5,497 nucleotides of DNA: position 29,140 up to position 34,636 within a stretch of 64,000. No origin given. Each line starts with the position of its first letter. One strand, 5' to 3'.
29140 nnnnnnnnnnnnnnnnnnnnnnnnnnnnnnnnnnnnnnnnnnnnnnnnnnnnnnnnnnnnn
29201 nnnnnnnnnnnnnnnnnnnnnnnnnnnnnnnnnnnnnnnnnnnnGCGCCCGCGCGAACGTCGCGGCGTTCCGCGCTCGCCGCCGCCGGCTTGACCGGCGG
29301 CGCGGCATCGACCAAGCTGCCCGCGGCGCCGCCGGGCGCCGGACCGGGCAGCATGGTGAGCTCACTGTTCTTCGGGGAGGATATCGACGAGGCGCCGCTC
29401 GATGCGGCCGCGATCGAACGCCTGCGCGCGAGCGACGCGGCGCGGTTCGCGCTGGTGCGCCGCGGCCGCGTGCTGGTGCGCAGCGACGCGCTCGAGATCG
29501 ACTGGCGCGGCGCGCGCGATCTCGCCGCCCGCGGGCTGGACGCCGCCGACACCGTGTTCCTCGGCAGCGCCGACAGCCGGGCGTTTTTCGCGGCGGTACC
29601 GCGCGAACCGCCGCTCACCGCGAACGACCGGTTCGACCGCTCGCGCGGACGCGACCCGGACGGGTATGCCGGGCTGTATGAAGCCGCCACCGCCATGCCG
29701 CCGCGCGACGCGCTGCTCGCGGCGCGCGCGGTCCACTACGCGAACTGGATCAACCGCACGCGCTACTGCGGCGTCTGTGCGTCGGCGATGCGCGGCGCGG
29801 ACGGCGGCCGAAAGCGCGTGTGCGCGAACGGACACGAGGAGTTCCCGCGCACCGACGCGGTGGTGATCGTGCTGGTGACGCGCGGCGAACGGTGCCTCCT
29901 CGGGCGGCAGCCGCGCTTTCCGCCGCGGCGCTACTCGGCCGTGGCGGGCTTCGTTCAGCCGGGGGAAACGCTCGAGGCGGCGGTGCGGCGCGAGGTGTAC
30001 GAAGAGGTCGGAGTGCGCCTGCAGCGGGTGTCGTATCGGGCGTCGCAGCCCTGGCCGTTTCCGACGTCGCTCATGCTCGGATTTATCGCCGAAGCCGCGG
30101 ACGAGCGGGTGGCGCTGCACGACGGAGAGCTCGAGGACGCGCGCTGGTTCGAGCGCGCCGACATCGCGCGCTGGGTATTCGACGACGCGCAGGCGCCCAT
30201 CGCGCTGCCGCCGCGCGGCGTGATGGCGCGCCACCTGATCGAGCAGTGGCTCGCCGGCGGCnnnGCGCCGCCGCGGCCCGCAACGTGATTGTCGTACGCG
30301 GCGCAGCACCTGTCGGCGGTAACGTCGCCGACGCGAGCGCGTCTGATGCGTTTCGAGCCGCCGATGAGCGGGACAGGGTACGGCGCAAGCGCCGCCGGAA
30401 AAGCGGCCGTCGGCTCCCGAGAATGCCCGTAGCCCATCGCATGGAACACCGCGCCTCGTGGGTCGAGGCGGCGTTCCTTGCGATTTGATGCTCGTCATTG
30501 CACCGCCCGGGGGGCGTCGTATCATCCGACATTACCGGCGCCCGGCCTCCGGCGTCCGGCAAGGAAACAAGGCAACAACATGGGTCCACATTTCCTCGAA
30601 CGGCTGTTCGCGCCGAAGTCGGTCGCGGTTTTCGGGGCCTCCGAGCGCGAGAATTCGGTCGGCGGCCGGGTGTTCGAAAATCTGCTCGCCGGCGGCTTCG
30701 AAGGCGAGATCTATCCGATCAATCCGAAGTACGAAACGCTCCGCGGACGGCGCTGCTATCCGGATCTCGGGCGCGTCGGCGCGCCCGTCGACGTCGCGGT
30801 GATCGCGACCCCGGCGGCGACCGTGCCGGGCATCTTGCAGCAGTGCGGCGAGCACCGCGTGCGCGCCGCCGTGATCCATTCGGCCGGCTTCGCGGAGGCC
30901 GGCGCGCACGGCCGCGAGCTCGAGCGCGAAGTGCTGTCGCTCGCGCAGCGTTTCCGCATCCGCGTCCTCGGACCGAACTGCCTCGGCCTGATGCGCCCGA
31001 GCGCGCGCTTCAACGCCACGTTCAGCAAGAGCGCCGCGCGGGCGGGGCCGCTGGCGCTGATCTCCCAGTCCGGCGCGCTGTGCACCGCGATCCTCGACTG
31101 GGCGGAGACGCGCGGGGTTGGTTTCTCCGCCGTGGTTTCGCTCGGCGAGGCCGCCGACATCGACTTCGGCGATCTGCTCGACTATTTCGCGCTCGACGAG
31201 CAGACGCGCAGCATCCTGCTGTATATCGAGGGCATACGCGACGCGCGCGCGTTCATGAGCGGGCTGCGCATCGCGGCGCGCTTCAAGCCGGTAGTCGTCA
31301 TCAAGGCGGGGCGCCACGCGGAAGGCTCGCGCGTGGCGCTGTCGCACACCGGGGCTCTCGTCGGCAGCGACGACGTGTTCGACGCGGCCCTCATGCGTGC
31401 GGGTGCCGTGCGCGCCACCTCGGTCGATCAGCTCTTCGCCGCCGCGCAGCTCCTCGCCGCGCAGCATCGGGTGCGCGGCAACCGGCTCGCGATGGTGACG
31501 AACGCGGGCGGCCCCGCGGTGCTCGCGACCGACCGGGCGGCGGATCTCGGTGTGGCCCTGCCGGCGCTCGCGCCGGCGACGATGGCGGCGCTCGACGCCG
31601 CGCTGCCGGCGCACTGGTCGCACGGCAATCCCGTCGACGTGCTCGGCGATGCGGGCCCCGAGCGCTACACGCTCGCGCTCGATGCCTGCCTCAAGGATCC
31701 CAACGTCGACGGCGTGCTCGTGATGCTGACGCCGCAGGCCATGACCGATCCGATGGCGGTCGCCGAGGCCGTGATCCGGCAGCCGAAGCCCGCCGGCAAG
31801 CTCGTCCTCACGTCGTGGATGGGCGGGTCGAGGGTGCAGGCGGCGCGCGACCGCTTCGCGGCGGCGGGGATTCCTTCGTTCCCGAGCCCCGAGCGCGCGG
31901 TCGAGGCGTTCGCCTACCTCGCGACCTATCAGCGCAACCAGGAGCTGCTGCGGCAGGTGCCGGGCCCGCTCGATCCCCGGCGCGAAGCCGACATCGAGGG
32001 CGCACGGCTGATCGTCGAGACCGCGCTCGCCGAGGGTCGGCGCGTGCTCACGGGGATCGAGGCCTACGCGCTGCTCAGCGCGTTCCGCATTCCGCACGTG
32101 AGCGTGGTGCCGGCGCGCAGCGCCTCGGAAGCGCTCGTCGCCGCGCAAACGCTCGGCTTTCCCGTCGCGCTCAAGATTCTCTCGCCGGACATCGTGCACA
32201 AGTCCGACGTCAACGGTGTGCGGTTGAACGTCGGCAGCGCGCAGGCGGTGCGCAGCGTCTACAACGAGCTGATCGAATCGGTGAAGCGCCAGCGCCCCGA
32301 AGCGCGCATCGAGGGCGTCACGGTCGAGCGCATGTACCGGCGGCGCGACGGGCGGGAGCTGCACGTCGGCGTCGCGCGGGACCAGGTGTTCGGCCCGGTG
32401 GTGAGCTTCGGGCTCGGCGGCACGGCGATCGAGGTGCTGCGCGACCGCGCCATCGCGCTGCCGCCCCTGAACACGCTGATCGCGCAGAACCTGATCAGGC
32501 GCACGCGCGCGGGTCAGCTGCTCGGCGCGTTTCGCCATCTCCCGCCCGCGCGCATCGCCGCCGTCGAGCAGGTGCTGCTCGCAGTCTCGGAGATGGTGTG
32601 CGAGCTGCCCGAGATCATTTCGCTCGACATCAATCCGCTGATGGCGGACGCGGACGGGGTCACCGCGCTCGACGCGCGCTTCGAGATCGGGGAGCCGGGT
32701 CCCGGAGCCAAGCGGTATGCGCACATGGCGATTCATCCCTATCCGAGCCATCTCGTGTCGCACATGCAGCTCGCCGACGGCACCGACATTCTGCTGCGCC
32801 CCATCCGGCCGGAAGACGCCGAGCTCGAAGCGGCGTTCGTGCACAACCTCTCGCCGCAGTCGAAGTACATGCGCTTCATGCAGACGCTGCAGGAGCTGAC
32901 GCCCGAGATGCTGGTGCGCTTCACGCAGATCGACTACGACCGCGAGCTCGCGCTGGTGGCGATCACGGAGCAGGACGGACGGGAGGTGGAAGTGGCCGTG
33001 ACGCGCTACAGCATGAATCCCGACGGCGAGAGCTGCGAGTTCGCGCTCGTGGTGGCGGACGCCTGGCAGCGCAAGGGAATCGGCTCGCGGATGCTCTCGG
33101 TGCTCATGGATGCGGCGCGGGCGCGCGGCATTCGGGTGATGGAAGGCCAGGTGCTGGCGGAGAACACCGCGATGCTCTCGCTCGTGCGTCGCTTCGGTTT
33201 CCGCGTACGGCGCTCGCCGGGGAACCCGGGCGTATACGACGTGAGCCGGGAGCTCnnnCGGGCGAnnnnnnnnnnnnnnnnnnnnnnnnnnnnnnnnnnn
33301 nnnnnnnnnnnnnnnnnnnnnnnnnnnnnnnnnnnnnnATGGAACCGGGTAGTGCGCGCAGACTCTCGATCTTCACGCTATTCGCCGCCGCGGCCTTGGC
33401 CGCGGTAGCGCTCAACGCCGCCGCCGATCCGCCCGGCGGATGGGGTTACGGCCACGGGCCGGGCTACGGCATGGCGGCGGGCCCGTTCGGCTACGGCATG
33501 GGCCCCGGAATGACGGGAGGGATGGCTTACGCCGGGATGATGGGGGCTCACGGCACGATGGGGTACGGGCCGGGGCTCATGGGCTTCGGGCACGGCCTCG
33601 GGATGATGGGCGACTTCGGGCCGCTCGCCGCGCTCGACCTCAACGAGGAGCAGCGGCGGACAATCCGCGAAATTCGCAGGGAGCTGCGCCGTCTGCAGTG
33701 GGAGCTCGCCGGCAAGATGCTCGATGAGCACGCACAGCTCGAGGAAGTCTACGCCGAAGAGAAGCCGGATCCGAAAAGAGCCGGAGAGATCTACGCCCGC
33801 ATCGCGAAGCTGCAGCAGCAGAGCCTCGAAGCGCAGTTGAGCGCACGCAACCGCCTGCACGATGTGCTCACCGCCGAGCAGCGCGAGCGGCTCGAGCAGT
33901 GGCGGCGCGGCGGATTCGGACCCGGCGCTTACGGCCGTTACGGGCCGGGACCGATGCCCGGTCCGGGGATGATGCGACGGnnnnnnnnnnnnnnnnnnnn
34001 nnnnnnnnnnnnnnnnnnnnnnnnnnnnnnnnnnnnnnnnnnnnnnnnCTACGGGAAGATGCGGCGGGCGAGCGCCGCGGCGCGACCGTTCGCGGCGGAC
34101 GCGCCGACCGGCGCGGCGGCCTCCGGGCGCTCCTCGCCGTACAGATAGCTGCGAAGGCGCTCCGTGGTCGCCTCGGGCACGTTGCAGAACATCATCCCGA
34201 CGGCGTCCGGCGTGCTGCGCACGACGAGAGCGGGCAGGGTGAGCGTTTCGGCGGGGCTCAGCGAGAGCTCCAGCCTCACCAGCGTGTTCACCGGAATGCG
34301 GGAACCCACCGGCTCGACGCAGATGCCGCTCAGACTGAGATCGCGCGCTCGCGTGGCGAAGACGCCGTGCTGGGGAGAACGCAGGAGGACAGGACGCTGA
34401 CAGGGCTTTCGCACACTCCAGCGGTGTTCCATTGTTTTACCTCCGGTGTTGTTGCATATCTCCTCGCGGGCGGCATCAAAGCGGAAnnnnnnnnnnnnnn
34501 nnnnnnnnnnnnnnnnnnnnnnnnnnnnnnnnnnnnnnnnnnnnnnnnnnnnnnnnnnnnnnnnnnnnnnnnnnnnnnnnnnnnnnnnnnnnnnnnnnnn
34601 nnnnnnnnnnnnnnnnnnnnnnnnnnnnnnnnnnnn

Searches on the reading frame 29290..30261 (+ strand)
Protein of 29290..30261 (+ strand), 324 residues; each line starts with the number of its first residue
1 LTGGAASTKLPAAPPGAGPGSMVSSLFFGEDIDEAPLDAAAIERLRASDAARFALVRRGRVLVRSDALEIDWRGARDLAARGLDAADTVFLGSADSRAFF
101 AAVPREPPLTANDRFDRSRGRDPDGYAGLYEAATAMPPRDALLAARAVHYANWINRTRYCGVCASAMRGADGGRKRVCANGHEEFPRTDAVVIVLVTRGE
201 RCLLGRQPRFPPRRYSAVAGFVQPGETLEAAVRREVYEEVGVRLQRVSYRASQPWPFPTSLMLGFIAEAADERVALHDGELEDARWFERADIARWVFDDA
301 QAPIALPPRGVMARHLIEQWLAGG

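Call 39: search_protein_families(library=pfam, proteins=[window:29290-30261:+], max_evalue=0.001)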
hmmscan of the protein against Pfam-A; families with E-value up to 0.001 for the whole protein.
window:29290-30261:+ (324 aa): 3 families
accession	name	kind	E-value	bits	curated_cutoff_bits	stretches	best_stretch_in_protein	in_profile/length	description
PF00293.34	NUDIX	-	7.5e-21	75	21.1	1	187-298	2-124/134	NUDIX domain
PF09297.16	Zn_ribbon_NUD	-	1.2e-06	28.6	24.8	1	156-180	2-26/32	NADH pyrophosphatase zinc ribbon domain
PF09296.17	NUDIX-like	-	4.9e-05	24.5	22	1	51-153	2-96/96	NADH pyrophosphatase-like rudimentary NUDIX domain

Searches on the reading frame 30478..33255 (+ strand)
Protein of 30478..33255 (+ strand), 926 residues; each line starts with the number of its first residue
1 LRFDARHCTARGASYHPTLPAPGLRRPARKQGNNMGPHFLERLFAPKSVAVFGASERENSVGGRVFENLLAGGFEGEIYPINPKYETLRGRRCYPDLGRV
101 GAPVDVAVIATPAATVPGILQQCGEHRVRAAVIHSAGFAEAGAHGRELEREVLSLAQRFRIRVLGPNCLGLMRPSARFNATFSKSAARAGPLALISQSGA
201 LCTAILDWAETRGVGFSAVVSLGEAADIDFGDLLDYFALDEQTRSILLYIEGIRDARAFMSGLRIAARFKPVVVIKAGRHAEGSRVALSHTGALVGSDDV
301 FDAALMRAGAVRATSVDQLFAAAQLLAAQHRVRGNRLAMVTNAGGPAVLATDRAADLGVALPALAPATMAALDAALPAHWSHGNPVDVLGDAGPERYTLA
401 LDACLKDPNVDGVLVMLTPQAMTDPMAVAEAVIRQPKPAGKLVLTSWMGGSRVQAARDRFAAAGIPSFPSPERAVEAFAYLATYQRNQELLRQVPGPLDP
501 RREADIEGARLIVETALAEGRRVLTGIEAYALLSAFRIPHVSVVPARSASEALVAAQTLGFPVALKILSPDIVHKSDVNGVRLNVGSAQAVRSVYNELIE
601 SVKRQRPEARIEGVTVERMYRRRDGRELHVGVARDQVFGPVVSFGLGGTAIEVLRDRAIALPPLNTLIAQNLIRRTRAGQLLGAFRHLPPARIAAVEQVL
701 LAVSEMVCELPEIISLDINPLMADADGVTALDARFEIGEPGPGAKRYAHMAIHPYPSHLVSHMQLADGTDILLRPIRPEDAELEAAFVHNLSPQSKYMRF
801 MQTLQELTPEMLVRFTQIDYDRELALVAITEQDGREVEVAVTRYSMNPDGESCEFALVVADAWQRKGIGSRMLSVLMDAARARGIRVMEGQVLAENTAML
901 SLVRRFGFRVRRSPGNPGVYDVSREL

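Call 10: search_protein_families(library=pfam, proteins=[window:30478-33255:+], max_evalue=0.001)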
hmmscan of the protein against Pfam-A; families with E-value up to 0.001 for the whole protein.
window:30478-33255:+ (926 aa): 9 families
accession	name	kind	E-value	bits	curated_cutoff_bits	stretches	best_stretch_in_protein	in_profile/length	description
PF13549.11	ATP-grasp_5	-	1.5e-83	280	27.6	1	516-737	2-221/221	ATP-grasp domain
PF13607.11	Succ_CoA_lig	-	2.5e-55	186.5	27.4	1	189-326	1-138/138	Succinyl-CoA ligase like flavodoxin domain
PF13380.12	CoA_binding_2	-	7.2e-26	91.4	22.8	1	47-172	1-114/116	CoA binding domain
PF19045.5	Ligase_CoA_2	-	2.6e-11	44.2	23.7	1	339-470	3-139/162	Ligase-CoA domain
PF13302.13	Acetyltransf_3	-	1.8e-10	42.1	25.4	1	771-909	2-138/138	Acetyltransferase (GNAT) domain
PF00583.31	Acetyltransf_1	-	3.9e-10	40.4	20.7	1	817-908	24-116/116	Acetyltransferase (GNAT) family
PF02629.25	CoA_binding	-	1.6e-08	35.6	22.3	1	46-136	3-96/97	CoA binding domain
PF13508.13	Acetyltransf_7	-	1.8e-07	31.9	27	1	828-909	6-83/84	Acetyltransferase (GNAT) domain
PF00549.24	Ligase_CoA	-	0.00058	20.4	24.5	0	195-285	1-99/128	CoA-ligase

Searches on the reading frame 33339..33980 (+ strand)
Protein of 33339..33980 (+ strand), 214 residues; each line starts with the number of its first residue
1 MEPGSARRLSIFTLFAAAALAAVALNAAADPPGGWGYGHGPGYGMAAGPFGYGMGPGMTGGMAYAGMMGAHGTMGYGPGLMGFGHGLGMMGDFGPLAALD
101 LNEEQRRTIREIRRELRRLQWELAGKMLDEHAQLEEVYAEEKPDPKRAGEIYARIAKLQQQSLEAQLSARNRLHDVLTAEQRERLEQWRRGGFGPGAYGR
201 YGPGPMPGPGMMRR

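Call 10: search_protein_families(library=pfam, proteins=[window:33339-33980:+], max_evalue=0.001)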
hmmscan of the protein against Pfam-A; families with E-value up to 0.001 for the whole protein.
window:33339-33980:+ (214 aa): 2 families
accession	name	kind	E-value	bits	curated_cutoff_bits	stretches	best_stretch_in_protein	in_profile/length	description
PF13801.11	Metal_resist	-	2.2e-08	34.7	29.2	1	64-184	9-125/125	Heavy-metal resistance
PF07813.17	LTXXQ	-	5.4e-07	30.7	24.3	1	97-187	11-98/100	LTXXQ motif family protein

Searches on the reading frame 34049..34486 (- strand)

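Call 10: search_protein_families(library=pfam, proteins=[window:34049-34486:-], max_evalue=0.001)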
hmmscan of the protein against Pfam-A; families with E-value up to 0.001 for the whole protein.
window:34049-34486:- (145 aa): 1 family
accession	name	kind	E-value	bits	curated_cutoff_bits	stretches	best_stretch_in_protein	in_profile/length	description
PF07238.19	PilZ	-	1.1e-10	42.2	22.5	1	22-117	3-102/102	PilZ domain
